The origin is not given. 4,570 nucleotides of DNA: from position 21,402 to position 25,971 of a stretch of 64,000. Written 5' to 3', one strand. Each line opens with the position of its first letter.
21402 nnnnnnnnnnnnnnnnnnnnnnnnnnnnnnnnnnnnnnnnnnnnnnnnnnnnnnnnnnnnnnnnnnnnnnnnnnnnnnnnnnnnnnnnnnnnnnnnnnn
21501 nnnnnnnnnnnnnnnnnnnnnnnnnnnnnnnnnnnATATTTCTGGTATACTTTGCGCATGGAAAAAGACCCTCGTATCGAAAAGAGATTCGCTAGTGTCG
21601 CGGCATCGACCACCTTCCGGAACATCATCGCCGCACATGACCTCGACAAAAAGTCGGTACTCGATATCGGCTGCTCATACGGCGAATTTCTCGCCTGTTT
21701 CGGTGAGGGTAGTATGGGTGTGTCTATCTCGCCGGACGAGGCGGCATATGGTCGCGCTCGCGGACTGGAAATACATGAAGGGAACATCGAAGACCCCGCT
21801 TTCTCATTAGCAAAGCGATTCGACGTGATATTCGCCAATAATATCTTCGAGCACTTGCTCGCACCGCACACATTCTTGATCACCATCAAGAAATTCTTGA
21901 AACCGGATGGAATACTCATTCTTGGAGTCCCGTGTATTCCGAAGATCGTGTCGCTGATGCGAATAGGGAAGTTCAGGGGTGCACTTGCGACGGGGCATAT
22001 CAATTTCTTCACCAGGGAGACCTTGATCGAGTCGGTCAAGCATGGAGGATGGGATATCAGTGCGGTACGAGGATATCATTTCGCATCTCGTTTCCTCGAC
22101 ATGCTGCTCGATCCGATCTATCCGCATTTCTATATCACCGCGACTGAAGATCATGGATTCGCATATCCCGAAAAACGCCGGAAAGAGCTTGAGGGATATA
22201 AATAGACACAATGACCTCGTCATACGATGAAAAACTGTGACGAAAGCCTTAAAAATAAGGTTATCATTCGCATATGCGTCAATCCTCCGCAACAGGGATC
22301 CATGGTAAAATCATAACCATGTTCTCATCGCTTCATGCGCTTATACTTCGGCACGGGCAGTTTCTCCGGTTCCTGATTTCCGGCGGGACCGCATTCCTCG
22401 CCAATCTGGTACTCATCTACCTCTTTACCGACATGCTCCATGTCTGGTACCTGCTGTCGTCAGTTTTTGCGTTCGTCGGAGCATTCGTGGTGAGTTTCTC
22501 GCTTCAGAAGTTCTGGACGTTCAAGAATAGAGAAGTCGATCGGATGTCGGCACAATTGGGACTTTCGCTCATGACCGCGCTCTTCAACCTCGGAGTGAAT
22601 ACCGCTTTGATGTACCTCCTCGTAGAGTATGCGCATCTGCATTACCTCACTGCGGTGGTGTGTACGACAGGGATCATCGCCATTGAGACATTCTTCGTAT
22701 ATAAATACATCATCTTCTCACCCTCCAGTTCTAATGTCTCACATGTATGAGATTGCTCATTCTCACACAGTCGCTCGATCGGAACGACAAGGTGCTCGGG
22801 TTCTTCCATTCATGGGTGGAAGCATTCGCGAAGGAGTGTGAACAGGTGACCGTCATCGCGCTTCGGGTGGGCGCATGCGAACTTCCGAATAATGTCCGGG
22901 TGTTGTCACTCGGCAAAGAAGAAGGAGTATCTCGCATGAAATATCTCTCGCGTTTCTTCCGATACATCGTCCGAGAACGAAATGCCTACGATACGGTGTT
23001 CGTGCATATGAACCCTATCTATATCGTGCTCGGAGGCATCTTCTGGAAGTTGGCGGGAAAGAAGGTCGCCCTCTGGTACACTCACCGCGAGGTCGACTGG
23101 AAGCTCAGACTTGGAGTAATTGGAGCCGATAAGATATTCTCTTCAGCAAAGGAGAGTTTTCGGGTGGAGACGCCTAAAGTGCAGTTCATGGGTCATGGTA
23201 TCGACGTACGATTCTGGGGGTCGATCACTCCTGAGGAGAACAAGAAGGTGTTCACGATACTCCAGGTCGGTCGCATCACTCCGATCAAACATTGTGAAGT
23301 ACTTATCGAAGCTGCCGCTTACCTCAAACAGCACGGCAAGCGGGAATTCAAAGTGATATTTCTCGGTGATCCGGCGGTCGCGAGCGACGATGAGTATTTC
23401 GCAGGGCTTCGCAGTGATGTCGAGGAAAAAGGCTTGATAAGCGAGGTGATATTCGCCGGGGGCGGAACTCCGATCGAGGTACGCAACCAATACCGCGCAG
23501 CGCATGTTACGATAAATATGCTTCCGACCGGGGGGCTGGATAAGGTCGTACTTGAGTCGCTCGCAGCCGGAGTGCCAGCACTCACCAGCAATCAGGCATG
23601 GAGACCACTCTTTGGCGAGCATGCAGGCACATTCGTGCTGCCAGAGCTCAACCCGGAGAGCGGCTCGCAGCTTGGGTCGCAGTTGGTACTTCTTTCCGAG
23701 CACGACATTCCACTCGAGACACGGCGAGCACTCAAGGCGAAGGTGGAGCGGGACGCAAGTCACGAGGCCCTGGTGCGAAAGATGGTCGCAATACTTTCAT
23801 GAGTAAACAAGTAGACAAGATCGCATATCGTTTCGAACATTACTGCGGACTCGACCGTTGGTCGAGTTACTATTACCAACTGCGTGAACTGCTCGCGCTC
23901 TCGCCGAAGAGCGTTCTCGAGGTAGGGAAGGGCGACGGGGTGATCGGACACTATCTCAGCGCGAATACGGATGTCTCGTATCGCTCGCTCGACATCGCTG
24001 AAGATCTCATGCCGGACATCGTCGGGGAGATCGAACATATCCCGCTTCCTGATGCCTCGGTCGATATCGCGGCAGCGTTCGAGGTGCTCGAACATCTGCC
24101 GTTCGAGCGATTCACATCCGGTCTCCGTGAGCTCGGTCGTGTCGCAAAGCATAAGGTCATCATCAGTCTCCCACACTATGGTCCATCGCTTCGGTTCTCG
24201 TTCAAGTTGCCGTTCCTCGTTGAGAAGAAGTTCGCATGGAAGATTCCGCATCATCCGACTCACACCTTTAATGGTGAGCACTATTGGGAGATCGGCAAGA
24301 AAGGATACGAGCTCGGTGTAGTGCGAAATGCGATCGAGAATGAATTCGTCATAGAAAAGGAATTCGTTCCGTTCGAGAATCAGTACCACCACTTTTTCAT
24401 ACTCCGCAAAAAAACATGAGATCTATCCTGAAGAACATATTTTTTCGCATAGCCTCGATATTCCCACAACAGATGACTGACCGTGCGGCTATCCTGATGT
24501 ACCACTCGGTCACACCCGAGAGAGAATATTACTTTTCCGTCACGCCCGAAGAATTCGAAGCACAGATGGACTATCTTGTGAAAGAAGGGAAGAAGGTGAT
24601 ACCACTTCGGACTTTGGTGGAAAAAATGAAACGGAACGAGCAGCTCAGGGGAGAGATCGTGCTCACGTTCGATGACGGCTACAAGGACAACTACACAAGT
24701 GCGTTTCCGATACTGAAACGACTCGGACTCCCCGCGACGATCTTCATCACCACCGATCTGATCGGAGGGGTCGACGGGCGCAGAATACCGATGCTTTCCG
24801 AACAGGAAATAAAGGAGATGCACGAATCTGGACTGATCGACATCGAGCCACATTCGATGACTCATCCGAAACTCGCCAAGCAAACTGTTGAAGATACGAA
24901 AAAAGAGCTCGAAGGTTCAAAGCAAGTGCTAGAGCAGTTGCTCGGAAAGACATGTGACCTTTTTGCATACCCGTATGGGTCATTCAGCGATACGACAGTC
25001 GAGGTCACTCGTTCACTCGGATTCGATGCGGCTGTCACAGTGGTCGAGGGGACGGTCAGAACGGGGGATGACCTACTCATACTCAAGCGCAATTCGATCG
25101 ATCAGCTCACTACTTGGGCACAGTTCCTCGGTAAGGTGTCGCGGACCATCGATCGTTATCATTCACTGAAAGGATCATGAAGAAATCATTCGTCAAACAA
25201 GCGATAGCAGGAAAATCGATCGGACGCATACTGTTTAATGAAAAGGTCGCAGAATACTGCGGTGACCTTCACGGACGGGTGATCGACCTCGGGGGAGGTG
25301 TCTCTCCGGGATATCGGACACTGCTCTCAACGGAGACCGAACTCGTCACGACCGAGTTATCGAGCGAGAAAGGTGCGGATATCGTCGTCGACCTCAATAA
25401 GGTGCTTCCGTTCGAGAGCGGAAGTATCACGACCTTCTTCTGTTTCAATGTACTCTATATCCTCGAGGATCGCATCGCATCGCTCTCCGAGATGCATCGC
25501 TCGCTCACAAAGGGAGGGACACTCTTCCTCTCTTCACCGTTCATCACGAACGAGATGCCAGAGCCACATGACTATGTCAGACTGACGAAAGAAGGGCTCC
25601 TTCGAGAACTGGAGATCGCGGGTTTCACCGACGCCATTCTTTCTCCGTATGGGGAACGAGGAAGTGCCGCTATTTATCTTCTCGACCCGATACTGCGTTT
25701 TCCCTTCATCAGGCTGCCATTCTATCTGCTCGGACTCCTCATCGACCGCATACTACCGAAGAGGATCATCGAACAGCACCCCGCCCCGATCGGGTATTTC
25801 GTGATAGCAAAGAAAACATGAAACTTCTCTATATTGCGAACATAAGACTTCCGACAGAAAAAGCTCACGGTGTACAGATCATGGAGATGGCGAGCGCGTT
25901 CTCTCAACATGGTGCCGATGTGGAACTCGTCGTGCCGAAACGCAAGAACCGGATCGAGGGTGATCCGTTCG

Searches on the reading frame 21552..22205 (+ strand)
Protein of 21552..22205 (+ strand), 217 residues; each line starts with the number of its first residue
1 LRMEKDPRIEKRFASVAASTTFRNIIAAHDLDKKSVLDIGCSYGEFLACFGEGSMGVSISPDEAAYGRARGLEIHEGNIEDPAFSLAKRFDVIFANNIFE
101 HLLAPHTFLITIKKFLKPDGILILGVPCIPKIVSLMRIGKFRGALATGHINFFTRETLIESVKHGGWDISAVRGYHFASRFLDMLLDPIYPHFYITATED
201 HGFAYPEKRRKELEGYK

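Call 99: search_protein_families(library=pfam, proteins=[window:21552-22205:+], max_evalue=0.001)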
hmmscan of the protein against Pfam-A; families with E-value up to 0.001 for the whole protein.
window:21552-22205:+ (217 aa): 6 families
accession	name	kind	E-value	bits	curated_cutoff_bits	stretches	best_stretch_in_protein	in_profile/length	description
PF13489.12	Methyltransf_23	-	9e-17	61.7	27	1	26-169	16-161/164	Methyltransferase domain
PF08241.18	Methyltransf_11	-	1.4e-10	42.1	21.2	1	37-124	1-95/95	Methyltransferase domain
PF13847.12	Methyltransf_31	-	1.5e-08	34.9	27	1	32-128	3-113/145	Methyltransferase domain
PF08242.18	Methyltransf_12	-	4.4e-08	34.2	30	1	37-122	1-98/98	Methyltransferase domain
PF13649.12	Methyltransf_25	-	1.1e-06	29.7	27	1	36-120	1-97/97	Methyltransferase domain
PF08003.17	Methyltransf_9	-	0.00014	21.4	23.8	1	29-128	112-221/315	Protein of unknown function (DUF1698)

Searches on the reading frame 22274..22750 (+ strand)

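Call 99: search_protein_families(library=pfam, proteins=[window:22274-22750:+], max_evalue=0.001)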
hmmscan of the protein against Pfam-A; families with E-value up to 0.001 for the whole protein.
window:22274-22750:+ (158 aa): 1 family
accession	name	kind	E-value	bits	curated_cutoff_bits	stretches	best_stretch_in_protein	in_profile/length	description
PF04138.20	GtrA_DPMS_TM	-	1.9e-20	73.6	26.1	1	32-148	1-117/117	GtrA/DPMS, transmembrane domain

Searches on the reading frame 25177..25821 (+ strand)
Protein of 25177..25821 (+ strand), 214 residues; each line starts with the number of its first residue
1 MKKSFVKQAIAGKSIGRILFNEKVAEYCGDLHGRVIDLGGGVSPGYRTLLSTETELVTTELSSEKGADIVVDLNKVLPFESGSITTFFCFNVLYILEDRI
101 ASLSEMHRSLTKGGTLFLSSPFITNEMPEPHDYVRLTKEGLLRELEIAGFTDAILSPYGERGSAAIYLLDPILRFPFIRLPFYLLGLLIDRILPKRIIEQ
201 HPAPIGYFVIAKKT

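Call 99: search_protein_families(library=pfam, proteins=[window:25177-25821:+], max_evalue=0.001)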
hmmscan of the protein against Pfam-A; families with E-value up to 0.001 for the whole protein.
window:25177-25821:+ (214 aa): 1 family
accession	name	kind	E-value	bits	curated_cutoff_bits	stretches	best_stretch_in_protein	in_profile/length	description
PF08241.18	Methyltransf_11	-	2e-06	28.8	21.2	1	69-118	47-95/95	Methyltransferase domain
